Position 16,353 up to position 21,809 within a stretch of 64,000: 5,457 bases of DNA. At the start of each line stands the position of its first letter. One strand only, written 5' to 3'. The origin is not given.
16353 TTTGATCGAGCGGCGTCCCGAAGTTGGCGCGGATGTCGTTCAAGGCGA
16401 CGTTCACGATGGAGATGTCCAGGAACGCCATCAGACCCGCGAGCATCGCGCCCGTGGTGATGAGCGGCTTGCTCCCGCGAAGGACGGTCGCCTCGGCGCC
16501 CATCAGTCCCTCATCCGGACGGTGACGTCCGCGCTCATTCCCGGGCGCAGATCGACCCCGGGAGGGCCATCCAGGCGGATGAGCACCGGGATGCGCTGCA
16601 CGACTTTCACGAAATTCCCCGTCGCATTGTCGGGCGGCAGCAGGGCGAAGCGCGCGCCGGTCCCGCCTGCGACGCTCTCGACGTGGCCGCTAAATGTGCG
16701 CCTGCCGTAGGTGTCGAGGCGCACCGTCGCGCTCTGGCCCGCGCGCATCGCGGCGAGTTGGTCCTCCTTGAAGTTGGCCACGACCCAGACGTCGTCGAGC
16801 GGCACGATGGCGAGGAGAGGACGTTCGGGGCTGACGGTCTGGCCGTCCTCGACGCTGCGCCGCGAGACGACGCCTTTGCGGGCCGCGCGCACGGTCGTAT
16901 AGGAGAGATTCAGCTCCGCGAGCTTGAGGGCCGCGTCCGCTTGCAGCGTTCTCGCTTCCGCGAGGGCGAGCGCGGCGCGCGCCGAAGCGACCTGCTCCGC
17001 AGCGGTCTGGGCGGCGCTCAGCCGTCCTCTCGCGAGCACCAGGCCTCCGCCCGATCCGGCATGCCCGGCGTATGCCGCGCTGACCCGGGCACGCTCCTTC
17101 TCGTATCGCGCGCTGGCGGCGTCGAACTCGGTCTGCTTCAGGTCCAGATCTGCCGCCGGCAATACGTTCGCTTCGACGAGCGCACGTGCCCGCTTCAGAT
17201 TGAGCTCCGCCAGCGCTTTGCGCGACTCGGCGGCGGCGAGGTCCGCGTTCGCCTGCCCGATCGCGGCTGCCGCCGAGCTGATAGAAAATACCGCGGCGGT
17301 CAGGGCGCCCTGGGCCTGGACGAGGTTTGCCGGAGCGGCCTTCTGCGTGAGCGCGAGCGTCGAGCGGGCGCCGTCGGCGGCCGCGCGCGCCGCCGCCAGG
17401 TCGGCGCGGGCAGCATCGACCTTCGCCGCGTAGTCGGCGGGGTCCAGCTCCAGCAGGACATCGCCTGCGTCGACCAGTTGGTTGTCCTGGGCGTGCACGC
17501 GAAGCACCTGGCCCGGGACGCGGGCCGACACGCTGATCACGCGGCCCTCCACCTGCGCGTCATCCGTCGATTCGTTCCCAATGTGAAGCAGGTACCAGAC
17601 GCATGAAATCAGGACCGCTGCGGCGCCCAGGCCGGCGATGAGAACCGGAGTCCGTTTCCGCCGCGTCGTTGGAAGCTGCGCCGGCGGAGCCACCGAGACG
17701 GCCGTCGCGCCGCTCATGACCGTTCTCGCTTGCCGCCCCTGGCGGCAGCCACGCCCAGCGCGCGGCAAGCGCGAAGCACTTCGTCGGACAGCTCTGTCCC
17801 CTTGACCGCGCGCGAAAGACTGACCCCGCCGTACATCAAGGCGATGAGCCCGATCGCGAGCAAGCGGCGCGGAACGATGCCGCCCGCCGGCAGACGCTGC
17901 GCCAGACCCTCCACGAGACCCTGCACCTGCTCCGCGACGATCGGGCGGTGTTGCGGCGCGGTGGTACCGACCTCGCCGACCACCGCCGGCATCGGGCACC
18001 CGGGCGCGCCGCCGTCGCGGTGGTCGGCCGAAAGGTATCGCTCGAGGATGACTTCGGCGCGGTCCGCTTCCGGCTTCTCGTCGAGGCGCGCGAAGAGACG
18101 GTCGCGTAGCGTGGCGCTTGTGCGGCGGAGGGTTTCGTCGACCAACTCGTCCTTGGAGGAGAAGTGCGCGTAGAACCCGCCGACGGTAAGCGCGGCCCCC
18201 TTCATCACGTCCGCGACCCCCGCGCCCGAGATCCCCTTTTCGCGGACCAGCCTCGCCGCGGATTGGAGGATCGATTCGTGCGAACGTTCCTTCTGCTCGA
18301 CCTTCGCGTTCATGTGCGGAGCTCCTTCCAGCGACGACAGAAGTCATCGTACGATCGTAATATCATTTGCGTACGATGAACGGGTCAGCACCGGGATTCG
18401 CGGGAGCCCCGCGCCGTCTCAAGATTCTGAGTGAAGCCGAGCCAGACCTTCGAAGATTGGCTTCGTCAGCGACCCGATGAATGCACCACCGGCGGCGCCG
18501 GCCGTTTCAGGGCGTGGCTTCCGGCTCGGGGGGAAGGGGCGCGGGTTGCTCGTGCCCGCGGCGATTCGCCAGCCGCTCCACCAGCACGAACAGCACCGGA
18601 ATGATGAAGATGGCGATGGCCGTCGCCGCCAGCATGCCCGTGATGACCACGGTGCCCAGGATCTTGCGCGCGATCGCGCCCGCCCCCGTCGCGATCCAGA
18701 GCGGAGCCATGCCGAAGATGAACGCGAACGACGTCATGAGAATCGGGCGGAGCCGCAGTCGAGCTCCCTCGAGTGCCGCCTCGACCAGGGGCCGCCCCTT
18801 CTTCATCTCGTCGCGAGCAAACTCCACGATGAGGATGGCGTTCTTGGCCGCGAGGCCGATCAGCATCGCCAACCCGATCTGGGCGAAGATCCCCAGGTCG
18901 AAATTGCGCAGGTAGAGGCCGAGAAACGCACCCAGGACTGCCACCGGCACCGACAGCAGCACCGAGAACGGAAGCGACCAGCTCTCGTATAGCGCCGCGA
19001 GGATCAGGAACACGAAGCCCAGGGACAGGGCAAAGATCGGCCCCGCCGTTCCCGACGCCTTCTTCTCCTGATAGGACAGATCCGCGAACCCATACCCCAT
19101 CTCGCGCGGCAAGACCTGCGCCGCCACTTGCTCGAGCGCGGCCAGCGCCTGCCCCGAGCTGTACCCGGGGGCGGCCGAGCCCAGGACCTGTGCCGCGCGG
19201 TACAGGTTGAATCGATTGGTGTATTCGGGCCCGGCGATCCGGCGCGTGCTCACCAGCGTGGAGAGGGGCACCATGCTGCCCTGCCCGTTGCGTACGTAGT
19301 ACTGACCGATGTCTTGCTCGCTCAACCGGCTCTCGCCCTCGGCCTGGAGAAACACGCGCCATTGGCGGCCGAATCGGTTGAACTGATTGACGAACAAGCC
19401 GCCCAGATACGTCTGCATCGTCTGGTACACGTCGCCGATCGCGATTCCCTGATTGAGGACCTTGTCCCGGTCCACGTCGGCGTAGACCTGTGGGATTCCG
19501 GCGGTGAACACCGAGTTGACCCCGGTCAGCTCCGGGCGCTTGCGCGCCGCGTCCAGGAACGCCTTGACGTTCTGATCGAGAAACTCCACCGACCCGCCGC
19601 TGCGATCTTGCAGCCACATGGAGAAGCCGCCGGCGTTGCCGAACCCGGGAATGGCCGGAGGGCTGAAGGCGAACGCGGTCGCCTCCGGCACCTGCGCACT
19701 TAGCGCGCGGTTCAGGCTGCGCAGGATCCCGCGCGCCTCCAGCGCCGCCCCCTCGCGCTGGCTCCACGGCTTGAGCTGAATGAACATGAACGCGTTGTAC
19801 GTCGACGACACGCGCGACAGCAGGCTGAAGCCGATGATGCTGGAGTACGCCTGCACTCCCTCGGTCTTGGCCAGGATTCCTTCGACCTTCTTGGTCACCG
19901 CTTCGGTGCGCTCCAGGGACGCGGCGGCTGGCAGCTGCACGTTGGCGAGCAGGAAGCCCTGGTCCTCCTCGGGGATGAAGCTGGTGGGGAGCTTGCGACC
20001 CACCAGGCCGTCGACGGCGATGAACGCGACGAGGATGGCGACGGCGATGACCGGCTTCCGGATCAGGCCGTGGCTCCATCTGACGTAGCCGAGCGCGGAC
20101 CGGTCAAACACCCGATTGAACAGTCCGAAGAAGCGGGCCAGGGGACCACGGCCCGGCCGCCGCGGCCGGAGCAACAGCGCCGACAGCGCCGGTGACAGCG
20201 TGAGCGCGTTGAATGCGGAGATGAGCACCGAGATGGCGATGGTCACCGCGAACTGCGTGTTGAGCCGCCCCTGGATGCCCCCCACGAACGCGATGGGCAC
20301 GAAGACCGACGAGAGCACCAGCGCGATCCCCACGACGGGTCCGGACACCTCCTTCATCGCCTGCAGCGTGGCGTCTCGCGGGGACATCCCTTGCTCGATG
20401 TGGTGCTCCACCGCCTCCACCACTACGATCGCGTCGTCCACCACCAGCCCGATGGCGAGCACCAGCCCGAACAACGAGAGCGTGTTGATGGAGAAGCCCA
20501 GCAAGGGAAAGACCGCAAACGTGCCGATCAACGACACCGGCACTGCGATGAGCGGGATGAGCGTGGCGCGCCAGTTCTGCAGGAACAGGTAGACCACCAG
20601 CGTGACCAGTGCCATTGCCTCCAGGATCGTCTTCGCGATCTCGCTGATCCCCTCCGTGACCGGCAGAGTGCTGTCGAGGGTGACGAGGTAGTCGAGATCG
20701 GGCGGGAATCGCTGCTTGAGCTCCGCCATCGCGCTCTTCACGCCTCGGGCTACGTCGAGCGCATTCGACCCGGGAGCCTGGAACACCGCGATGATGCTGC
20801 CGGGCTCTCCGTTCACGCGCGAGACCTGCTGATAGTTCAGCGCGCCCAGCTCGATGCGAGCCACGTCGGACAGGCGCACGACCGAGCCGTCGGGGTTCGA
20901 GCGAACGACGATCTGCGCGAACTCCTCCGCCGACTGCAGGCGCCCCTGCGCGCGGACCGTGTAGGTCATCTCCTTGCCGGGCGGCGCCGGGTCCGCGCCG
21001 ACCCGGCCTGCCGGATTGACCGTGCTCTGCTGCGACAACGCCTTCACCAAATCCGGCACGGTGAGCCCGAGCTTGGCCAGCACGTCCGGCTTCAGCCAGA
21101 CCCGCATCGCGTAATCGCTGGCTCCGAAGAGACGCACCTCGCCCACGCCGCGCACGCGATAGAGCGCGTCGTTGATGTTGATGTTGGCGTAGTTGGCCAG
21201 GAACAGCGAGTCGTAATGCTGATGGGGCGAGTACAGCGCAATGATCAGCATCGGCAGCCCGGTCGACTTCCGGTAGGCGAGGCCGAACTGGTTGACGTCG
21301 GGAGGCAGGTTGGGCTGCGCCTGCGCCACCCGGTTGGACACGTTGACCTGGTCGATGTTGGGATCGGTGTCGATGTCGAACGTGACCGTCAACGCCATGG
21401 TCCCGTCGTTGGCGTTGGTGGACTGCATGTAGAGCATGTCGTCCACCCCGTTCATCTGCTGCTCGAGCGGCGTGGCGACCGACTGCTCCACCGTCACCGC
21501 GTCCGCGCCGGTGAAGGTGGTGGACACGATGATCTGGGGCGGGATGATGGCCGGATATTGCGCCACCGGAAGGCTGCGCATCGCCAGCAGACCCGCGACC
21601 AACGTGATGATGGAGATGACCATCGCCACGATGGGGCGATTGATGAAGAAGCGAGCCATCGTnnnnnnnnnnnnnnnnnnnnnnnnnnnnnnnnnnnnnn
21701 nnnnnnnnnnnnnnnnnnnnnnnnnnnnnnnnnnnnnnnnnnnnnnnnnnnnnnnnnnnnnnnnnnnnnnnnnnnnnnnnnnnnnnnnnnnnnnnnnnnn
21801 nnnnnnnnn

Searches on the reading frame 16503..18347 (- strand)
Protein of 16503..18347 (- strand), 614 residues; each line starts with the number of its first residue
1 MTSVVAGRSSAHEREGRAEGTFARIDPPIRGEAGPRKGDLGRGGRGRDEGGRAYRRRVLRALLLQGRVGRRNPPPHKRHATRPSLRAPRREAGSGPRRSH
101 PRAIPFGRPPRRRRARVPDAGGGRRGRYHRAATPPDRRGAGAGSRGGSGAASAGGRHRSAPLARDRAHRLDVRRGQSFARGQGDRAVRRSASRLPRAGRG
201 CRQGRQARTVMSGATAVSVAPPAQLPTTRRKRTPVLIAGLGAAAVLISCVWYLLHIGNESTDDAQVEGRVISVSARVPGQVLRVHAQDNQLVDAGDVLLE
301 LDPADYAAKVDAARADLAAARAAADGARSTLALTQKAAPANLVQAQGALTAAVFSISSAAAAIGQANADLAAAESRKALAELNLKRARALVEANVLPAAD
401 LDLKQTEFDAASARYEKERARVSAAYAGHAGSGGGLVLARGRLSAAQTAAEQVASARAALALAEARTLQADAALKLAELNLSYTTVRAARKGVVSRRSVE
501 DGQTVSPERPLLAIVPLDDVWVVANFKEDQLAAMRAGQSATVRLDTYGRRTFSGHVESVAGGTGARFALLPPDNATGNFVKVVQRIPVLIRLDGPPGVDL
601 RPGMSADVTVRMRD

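Call 10: search_protein_families(library=pfam, proteins=[window:16503-18347:-], max_evalue=0.001)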
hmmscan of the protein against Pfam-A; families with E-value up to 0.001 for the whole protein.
window:16503-18347:- (614 aa): 5 families
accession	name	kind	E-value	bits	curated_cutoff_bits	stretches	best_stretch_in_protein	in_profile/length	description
PF16576.10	HlyD_D23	-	8e-21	74.7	30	1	267-559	16-184/214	Barrel-sandwich domain of CusB or HlyD membrane-fusion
PF13437.12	HlyD_3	-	8.2e-20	72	22.2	2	485-603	1-106/106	HlyD family secretion protein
PF00529.27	CusB_dom_1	-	8.3e-14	52.1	26.5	1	440-612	12-89/89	Cation efflux system protein CusB domain 1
PF13533.13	Biotin_lipoyl_2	-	1.5e-07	31.5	29.8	1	272-302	2-32/32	Biotin-lipoyl like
PF00364.28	Biotin_lipoyl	-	0.00089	19.5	22.1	0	272-301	44-73/73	Biotin-requiring enzyme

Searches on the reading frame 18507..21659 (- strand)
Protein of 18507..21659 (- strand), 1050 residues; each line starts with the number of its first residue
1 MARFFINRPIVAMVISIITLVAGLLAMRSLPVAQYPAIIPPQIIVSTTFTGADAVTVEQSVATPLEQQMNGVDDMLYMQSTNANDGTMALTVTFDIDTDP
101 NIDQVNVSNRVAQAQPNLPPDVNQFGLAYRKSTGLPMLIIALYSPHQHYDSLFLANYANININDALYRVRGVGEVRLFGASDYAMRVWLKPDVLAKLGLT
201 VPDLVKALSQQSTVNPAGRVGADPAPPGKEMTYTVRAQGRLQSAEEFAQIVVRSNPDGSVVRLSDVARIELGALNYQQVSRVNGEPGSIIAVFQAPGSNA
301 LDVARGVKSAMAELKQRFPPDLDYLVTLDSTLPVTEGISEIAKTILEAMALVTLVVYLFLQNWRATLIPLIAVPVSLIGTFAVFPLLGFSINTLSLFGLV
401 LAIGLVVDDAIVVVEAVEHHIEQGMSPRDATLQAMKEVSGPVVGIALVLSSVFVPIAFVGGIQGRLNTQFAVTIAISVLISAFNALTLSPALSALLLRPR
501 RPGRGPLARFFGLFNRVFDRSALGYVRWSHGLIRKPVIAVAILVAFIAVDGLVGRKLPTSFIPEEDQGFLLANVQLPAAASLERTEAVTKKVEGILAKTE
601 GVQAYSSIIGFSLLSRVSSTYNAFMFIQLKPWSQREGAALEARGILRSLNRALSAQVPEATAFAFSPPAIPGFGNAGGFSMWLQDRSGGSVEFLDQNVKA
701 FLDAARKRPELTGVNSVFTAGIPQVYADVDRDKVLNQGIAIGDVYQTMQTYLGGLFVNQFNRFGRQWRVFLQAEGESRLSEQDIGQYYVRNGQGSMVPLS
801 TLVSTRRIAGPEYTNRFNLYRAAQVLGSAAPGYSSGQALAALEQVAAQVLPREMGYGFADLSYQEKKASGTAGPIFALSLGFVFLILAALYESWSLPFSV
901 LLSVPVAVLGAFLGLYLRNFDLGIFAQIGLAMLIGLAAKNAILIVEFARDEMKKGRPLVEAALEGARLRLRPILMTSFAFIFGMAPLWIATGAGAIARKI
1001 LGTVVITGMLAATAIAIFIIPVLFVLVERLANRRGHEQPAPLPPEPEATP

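Call 10: search_protein_families(library=pfam, proteins=[window:18507-21659:-], max_evalue=0.001)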
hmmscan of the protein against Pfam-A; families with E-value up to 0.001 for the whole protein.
window:18507-21659:- (1050 aa): 3 families
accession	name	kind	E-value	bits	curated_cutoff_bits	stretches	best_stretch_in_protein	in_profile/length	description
PF00873.25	ACR_tran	-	0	1074.9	28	1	1-1027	1-1020/1021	AcrB/AcrD/AcrF family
PF03176.21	MMPL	-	3.1e-11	43.2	20.5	2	341-499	145-305/333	MMPL family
PF02355.23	SecD_SecF_C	-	0.00057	19.8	20.5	1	348-491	38-181/189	Protein export membrane protein SecD/SecF, C-terminal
